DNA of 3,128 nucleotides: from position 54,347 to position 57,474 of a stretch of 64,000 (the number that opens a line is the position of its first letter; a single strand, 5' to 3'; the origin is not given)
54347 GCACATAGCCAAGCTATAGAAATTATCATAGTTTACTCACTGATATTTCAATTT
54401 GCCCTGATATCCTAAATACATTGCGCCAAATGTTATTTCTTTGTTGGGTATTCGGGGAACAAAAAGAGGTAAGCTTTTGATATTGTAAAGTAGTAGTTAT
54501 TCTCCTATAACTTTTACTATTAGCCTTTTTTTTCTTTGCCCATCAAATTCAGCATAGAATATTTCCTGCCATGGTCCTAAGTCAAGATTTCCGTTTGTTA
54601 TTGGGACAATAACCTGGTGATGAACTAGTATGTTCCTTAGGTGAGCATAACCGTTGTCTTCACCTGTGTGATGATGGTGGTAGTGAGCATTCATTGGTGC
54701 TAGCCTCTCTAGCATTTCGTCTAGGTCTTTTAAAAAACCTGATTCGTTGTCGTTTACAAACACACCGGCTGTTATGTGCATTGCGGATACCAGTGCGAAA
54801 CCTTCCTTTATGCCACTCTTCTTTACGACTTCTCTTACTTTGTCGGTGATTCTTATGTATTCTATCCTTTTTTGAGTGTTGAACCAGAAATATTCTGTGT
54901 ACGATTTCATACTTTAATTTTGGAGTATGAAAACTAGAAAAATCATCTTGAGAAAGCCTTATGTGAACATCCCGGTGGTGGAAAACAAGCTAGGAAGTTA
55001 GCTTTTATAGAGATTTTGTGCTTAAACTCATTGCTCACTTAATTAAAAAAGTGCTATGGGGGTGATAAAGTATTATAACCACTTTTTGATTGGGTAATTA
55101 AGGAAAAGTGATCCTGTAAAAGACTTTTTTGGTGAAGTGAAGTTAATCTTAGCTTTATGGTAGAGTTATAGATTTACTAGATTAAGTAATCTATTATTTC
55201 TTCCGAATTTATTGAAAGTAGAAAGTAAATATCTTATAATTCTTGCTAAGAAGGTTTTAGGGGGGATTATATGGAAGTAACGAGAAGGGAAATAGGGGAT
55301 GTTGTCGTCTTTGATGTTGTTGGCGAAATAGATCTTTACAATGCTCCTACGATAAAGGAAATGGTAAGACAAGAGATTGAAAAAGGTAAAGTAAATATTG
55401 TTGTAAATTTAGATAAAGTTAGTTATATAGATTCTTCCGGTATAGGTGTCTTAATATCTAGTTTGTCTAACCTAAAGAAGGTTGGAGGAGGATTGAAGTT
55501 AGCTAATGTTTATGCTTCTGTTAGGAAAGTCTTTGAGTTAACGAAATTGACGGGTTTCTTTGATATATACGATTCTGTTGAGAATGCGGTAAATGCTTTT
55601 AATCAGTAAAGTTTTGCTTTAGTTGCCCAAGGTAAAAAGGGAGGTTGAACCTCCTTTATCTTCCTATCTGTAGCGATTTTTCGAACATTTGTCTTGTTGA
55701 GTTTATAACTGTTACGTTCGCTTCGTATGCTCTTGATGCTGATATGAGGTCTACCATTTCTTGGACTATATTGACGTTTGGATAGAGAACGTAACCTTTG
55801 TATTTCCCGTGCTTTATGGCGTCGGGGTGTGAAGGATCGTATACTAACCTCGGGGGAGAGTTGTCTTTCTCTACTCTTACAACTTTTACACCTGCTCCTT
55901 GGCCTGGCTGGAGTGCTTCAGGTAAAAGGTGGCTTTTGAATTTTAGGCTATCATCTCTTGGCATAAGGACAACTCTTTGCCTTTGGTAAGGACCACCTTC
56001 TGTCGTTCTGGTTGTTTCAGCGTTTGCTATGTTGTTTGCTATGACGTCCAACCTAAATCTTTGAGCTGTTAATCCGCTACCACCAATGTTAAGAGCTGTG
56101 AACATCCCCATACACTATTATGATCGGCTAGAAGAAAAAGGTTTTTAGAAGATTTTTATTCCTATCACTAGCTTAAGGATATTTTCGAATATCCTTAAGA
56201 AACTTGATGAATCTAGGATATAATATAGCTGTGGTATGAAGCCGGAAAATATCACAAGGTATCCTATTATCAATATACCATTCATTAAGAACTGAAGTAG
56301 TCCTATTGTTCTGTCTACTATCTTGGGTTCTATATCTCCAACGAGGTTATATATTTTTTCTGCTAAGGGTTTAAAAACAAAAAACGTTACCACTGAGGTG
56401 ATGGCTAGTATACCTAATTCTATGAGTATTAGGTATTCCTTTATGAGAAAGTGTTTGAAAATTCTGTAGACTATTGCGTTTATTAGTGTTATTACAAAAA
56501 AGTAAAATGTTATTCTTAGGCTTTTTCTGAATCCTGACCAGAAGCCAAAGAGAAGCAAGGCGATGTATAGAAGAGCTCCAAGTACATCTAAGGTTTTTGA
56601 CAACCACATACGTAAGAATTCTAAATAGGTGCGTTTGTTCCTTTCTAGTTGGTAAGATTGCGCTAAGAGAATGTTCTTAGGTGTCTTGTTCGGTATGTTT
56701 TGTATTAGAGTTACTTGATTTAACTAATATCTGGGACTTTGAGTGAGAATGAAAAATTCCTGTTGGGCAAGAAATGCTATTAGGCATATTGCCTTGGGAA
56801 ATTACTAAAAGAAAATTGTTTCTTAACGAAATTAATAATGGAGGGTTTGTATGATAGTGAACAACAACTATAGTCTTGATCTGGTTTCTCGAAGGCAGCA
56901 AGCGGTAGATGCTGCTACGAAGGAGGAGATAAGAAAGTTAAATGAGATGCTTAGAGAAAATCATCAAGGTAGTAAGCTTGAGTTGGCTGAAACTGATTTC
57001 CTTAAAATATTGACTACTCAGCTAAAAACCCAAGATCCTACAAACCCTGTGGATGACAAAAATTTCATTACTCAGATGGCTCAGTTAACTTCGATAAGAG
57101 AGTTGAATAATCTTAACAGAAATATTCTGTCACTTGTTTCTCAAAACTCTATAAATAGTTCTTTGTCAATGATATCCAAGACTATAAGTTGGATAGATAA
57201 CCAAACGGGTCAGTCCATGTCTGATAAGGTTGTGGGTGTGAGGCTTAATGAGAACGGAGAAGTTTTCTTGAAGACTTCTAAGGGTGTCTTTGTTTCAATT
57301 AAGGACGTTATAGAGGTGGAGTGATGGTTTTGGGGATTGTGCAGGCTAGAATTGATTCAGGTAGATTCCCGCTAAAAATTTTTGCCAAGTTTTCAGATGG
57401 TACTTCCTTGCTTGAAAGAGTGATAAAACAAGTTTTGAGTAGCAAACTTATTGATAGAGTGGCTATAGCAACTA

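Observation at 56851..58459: flgD is translationally coupled to a CMP-sugar cytidylyltransferase and a prepilin-peptidase-like membrane protein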

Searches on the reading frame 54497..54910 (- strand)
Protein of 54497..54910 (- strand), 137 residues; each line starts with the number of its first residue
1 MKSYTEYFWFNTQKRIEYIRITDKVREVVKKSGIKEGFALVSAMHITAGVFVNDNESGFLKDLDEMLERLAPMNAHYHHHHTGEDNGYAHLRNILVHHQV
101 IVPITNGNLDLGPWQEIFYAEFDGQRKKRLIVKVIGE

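Call 3: search_protein_families(library=pfam, proteins=[window:54497-54910:-], max_evalue=0.1)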
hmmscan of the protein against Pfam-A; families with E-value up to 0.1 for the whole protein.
window:54497-54910:- (137 aa): 2 families
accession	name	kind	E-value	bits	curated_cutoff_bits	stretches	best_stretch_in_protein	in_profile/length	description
PF01894.22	UPF0047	-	2.7e-39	134.4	27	1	21-134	2-117/117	Uncharacterised protein family UPF0047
PF12949.13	HeH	-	0.07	13.3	28.9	0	89-103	7-21/35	HeH/LEM domain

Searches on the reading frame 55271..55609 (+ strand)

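Call 3: search_protein_families(library=pfam, proteins=[window:55271-55609:+], max_evalue=0.1)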
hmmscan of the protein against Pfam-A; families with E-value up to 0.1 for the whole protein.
window:55271-55609:+ (112 aa): 2 families
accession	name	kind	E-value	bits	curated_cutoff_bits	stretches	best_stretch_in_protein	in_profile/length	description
PF01740.26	STAS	-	3.5e-24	85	22.6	1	5-106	4-106/106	STAS domain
PF13466.11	STAS_2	-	2.7e-10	40.7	29.2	1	16-92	3-78/80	STAS domain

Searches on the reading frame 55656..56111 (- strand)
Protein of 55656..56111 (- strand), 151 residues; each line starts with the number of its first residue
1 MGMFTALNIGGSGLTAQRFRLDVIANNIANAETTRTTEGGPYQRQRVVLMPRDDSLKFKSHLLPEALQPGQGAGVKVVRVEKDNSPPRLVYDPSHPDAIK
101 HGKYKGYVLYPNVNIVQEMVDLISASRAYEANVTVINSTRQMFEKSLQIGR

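Call 3: search_protein_families(library=pfam, proteins=[window:55656-56111:-], max_evalue=0.1)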
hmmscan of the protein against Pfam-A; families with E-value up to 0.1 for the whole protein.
window:55656-56111:- (151 aa): 2 families
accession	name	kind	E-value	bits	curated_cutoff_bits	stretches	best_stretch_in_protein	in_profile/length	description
PF06429.18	Flg_bbr_C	-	5.5e-16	58.3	23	1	106-149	3-46/46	Flagellar basal body rod FlgEFG protein C-terminal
PF00460.25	Flg_bb_rod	-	6.3e-10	39.2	20.7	1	7-34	1-28/31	Flagella basal body rod protein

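Call 4: search_protein_families(library=ncbifam, proteins=[window:55656-56111:-], max_evalue=0.1)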
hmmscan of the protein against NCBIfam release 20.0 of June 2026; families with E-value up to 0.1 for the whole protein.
window:55656-56111:- (151 aa): 29 families (the best 25 are shown)
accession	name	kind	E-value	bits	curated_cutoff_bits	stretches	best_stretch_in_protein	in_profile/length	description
TIGR01395.1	FlgC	equivalog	2e-50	170.6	102.1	1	4-151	1-137/137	flagellar basal body rod protein FlgC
NF009275.1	PRK12632.1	equivalog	1.7e-19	70.4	170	1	5-144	6-122/130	flagellar basal body rod protein FlgC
TIGR02488.1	flgG_G_neg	equivalog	3.3e-15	56.3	252.75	2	105-145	214-254/259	flagellar basal-body rod protein FlgG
TIGR03506.1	FlgEFG_subfam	subfamily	6.8e-14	52.3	70.25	2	6-34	2-30/351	flagellar hook-basal body complex protein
TIGR02492.1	flgK_ends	equivalog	1.8e-13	50.6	170.75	2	6-81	2-61/437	flagellar hook-associated protein FlgK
NF009456.0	PRK12816.1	equivalog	8.8e-12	45.2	416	2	106-145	219-258/264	flagellar basal body rod protein FlgG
NF004238.1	PRK05682.1-1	equivalog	8.9e-10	38.4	400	2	7-34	3-30/414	flagellar hook protein FlgE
NF009282.1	PRK12642.1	equivalog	2.1e-09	37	242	2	97-148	184-235/239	flagellar basal-body rod protein FlgF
NF004243.1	PRK05682.2-2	equivalog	2.2e-09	36.8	801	2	1-34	1-34/420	flagellar hook protein FlgE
NF004242.0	PRK05682.2-1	equivalog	3.7e-09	35.9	365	2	112-148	383-419/422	flagellar hook protein FlgE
NF005286.1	PRK06803.1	equivalog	7.3e-09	35.2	467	2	106-144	358-396/402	flagellar hook protein FlgE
TIGR02490.1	flgF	equivalog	2.8e-08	33.6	178.5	2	100-130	188-218/218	flagellar basal-body rod protein FlgF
NF004241.1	PRK05682.1-5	equivalog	3.6e-08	32.9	469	1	3-47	1-39/446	flagellar hook protein FlgE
NF004240.1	PRK05682.1-4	equivalog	6.3e-08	32.3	472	2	111-149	404-442/443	flagellar hook protein FlgE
NF009280.2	PRK12640.1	subfamily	8.3e-07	28.8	210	1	109-146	202-239/246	flagellar basal body rod protein FlgF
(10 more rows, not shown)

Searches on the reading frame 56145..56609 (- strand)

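Call 3: search_protein_families(library=pfam, proteins=[window:56145-56609:-], max_evalue=0.1)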
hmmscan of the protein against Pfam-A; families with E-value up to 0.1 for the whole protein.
window:56145-56609:- (154 aa): 1 family
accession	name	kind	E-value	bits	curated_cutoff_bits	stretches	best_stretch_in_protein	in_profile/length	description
PF02674.22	Colicin_V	-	0.0098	16.3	29.3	1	7-144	1-142/144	Colicin V production protein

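Call 4: search_protein_families(library=ncbifam, proteins=[window:56145-56609:-], max_evalue=0.1)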
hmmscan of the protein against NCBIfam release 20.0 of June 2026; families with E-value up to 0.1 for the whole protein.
window:56145-56609:- (154 aa): 0 families

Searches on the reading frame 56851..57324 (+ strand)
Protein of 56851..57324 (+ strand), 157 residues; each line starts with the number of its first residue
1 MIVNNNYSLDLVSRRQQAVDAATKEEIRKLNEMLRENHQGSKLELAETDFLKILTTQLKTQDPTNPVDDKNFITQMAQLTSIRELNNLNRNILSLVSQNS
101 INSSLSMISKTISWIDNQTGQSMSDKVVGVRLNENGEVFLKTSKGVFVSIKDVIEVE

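Call 3: search_protein_families(library=pfam, proteins=[window:56851-57324:+], max_evalue=0.1)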
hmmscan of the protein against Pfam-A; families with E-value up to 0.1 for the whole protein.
window:56851-57324:+ (157 aa): 2 families
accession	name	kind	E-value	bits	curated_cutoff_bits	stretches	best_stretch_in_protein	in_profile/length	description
PF03963.19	FlgD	-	1.4e-17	64.1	27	1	37-92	18-73/75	Flagellar hook capping protein - N-terminal region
PF13618.11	Gluconate_2-dh3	-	0.076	13.8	23.4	0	21-80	46-111/135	Gluconate 2-dehydrogenase subunit 3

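Call 4: search_protein_families(library=ncbifam, proteins=[window:56851-57324:+], max_evalue=0.1)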
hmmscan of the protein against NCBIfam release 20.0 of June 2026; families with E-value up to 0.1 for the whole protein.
window:56851-57324:+ (157 aa): 11 families
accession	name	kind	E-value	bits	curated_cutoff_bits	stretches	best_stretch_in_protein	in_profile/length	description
NF007197.1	PRK09618.1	equivalog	2.2e-27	95.8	129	1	30-156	10-135/138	flagellar hook assembly protein FlgD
NF004670.1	PRK06009.1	equivalog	9.8e-16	58.2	124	1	48-156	4-107/108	flagellar hook assembly protein FlgD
NF005176.1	PRK06655.1-1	equivalog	1.8e-14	54.1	230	1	47-105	3-61/197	flagellar hook assembly protein FlgD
NF009276.0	PRK12633.1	equivalog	2.4e-11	43.8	383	1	47-110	28-94/234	flagellar basal body rod modification protein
NF008875.0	PRK11911.1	equivalog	2.8e-11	43.6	274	1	45-155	26-138/140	flagellar basal body rod modification protein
NF009277.0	PRK12634.1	equivalog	3.3e-11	43.7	333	1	42-103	24-83/221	flagellar basal body rod modification protein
NF007198.0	PRK09619.1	equivalog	1.4e-10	41.3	267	1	32-152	15-131/218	flagellar hook assembly protein FlgD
NF005278.0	PRK06792.1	equivalog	1.8e-10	40.8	257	1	24-151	31-158/190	flagellar basal body rod modification protein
NF009453.0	PRK12813.1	equivalog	5.2e-10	39.3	264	1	49-117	34-98/223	flagellar basal body rod modification protein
NF009452.0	PRK12812.1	equivalog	3.7e-09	36.2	258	1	44-117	45-128/289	flagellar basal body rod modification protein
NF004496.1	PRK05842.1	equivalog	2.4e-07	30.3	250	1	43-97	26-79/271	flagellar hook assembly protein FlgD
